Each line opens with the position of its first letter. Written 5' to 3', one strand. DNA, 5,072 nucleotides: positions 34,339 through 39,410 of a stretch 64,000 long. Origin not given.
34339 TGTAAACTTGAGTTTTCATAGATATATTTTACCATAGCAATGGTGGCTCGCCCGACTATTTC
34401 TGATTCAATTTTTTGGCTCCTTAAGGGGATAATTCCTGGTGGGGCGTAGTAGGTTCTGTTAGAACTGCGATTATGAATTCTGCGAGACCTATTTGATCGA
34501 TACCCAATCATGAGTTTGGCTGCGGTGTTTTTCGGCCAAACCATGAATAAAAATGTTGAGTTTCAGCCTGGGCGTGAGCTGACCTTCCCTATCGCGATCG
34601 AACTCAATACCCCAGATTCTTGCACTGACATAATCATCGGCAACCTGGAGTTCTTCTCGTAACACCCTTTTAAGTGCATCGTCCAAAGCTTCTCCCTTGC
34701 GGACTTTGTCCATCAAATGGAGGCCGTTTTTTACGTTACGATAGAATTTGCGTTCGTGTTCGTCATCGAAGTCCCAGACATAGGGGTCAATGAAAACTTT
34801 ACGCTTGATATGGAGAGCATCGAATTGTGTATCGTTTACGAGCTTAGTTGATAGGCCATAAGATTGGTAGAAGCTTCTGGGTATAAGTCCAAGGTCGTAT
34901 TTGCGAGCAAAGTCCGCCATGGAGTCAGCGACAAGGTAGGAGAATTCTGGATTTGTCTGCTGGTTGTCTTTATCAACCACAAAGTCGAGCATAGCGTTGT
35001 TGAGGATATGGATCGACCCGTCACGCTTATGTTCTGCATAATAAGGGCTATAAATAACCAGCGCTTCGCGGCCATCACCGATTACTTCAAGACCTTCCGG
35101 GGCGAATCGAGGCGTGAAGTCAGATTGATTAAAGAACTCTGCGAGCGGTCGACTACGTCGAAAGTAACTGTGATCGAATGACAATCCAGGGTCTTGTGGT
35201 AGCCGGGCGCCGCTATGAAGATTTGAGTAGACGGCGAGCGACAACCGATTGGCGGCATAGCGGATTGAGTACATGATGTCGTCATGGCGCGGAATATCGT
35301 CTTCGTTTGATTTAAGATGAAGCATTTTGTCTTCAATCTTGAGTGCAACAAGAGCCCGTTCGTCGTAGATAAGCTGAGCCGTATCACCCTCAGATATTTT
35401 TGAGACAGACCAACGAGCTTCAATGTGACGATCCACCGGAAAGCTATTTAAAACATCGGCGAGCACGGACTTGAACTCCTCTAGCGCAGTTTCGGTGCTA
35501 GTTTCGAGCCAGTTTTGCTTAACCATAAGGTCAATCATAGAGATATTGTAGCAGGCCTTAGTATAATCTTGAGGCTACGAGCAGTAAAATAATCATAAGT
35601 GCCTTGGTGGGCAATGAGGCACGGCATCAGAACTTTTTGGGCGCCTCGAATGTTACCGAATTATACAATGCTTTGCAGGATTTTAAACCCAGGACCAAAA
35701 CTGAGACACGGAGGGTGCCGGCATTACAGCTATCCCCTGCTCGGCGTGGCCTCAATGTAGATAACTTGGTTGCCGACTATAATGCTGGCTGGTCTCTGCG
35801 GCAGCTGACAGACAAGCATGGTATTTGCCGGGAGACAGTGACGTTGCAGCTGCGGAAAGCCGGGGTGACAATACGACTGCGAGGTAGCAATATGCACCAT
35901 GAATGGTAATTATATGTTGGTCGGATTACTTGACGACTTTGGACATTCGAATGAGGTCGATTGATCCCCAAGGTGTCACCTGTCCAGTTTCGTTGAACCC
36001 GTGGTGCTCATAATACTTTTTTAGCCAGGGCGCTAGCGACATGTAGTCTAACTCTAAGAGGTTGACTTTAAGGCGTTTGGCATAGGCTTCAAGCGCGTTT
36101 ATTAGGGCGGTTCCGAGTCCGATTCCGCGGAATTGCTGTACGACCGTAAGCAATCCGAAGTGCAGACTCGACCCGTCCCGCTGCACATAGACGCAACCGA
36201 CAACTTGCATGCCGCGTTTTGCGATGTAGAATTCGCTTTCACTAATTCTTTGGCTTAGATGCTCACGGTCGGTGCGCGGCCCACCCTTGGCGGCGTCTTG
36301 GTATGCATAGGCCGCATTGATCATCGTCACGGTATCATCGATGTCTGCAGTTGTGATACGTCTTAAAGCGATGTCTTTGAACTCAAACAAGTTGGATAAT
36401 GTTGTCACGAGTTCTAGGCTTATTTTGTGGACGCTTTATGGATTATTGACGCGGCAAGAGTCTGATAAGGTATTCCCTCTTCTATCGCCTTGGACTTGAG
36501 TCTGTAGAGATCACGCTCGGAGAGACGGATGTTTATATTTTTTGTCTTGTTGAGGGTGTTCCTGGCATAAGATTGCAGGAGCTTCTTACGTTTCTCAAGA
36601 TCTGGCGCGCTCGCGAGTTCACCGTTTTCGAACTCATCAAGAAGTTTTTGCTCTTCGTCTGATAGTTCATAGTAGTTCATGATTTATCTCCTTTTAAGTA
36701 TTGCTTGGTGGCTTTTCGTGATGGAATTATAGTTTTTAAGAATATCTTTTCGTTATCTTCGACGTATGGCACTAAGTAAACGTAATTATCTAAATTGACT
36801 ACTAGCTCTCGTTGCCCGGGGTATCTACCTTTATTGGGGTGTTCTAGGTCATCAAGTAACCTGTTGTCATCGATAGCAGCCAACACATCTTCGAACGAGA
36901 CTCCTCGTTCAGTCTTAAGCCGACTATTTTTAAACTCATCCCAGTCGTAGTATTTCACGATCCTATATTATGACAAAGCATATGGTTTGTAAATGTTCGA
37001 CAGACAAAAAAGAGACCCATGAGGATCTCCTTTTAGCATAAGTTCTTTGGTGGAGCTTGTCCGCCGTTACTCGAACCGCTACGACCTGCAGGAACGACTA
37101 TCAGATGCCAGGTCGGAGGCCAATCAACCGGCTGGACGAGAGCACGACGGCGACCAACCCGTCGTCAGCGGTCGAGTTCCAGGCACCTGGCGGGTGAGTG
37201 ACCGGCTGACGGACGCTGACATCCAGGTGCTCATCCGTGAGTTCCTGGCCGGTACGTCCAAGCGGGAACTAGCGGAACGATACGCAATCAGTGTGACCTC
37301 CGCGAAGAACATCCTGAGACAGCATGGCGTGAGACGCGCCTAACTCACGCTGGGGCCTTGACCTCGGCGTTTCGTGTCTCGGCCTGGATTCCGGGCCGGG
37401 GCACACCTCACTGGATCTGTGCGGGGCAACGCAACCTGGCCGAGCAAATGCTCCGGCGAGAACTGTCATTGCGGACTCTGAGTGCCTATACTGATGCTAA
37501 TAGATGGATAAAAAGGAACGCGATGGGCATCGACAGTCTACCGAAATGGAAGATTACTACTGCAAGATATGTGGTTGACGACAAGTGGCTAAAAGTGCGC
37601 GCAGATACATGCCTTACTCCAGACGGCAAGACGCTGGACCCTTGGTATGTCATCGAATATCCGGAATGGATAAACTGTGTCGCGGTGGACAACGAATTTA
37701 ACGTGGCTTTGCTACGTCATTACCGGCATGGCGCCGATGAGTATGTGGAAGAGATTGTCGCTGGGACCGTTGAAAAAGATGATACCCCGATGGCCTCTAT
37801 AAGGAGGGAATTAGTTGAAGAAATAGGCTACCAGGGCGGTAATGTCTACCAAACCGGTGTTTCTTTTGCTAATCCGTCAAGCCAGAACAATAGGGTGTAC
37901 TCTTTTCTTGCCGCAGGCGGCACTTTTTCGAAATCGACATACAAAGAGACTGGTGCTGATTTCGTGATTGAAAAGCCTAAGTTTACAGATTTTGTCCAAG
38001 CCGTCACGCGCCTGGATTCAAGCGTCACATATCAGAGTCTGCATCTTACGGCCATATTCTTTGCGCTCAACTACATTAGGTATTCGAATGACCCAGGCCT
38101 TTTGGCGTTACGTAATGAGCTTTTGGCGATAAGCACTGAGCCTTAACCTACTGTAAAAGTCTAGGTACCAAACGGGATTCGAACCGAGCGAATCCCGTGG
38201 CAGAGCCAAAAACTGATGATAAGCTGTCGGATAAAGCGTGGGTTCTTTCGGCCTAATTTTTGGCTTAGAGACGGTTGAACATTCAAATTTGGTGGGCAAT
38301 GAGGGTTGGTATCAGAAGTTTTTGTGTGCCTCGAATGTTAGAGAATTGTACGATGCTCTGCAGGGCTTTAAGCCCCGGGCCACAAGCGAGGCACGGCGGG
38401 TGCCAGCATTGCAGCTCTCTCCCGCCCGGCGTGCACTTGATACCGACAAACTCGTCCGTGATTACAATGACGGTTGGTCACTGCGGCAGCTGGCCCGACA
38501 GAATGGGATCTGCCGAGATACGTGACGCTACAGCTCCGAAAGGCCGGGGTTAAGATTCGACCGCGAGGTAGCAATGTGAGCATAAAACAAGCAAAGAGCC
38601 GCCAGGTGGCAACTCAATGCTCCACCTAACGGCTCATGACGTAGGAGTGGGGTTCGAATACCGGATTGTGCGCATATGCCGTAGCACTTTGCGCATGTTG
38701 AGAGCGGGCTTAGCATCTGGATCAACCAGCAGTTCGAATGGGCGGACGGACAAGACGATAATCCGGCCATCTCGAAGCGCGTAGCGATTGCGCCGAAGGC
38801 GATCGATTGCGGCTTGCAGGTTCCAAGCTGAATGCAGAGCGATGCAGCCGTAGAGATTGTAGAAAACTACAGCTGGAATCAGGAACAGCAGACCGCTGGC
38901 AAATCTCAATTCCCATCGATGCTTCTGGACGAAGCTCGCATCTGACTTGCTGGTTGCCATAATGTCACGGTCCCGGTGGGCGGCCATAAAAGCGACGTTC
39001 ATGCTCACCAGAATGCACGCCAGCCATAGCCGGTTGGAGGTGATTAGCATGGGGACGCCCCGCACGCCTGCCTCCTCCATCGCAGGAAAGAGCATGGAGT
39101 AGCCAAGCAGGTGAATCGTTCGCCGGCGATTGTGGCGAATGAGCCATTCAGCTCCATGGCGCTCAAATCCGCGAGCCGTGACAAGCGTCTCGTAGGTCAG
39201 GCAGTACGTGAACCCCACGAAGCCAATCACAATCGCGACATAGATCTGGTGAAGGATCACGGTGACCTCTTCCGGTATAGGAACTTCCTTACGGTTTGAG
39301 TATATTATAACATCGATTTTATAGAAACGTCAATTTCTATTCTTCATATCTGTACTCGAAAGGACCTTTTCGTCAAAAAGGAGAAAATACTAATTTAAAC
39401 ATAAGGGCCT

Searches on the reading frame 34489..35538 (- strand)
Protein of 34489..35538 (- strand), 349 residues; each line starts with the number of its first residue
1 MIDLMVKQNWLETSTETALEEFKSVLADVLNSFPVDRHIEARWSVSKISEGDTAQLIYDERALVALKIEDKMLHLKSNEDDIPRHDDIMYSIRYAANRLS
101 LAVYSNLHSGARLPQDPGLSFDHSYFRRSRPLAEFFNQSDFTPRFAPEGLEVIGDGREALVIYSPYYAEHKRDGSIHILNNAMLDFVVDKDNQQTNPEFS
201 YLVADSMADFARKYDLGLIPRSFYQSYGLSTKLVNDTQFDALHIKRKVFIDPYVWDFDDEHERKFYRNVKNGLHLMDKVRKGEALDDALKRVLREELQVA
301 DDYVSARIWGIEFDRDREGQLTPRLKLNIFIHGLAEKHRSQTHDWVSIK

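Call 12: search_protein_families(library=pfam, proteins=[window:34489-35538:-], max_evalue=0.01)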
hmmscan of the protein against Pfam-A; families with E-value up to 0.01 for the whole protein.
window:34489-35538:- (349 aa): 0 families

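Call 51: search_protein_families(library=phrogs, proteins=[window:34489-35538:-], max_evalue=0.01)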
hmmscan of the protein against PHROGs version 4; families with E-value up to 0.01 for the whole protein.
window:34489-35538:- (349 aa): 0 families

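Call 87: search_solved_structures(query=window:34489-35538:-, max_evalue=0.1)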
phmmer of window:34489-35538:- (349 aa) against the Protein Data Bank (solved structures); distinct sequences matched with E-value up to 0.1: 0.

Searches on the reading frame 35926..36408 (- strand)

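Call 86: search_protein_families(library=pfam, proteins=[window:35926-36408:-], max_evalue=0.001)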
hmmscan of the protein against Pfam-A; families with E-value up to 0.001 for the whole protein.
window:35926-36408:- (160 aa): 4 families
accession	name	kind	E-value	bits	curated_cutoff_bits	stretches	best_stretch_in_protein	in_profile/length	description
PF13673.13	Acetyltransf_10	-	5.9e-15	55.8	23.6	1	43-157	14-126/128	Acetyltransferase (GNAT) domain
PF13508.13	Acetyltransf_7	-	1.7e-11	44.8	27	1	57-139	2-83/84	Acetyltransferase (GNAT) domain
PF00583.31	Acetyltransf_1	-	3.5e-09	37.4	20.7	1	52-138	24-116/116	Acetyltransferase (GNAT) family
PF13527.13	Acetyltransf_9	-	0.0007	20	25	0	15-74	2-57/127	Acetyltransferase (GNAT) domain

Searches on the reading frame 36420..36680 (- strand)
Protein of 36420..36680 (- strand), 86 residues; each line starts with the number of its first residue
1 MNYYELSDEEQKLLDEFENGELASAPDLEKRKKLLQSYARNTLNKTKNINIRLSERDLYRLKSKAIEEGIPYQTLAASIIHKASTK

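Call 86: search_protein_families(library=pfam, proteins=[window:36420-36680:-], max_evalue=0.001)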
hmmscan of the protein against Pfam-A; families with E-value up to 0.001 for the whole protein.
window:36420-36680:- (86 aa): 1 family
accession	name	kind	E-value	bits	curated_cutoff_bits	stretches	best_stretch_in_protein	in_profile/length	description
PF12441.14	CopG_antitoxin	-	3.4e-05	25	28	1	44-81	40-77/79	CopG antitoxin of type II toxin-antitoxin system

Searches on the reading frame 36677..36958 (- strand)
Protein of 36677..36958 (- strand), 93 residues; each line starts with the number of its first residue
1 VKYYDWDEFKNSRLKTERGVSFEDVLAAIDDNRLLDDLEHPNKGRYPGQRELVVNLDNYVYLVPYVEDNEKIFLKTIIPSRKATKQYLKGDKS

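Call 86: search_protein_families(library=pfam, proteins=[window:36677-36958:-], max_evalue=0.001)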
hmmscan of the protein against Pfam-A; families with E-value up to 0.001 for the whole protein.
window:36677-36958:- (93 aa): 1 family
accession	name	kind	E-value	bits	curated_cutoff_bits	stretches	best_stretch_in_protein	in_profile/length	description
PF04365.19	BrnT_toxin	-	7.7e-07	29.8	34.5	1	6-86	1-76/77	Ribonuclease toxin, BrnT, of type II toxin-antitoxin system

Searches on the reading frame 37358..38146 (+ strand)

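Call 35: search_protein_families(library=pfam, proteins=[window:37358-38146:+], max_evalue=0.001)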
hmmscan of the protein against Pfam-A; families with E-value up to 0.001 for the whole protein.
window:37358-38146:+ (262 aa): 1 family
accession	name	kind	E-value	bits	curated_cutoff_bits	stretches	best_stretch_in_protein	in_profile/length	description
PF00293.34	NUDIX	-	6e-08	33.2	21.1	1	107-184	8-92/134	NUDIX domain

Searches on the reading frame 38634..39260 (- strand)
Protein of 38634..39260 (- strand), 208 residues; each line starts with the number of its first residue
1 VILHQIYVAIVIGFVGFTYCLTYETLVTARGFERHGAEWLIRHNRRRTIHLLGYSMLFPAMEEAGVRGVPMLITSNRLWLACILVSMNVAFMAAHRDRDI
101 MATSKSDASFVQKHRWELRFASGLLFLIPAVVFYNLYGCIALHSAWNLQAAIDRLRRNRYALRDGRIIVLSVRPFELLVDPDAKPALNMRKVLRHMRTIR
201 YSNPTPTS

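Call 19: search_protein_families(library=pfam, proteins=[window:38634-39260:-], max_evalue=0.001)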
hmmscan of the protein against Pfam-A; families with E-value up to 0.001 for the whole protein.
window:38634-39260:- (208 aa): 1 family
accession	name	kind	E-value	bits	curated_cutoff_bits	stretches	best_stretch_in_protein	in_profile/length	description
PF02517.21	Rce1-like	-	3.7e-06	27.6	22.4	1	49-148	6-92/93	Type II CAAX prenyl endopeptidase Rce1-like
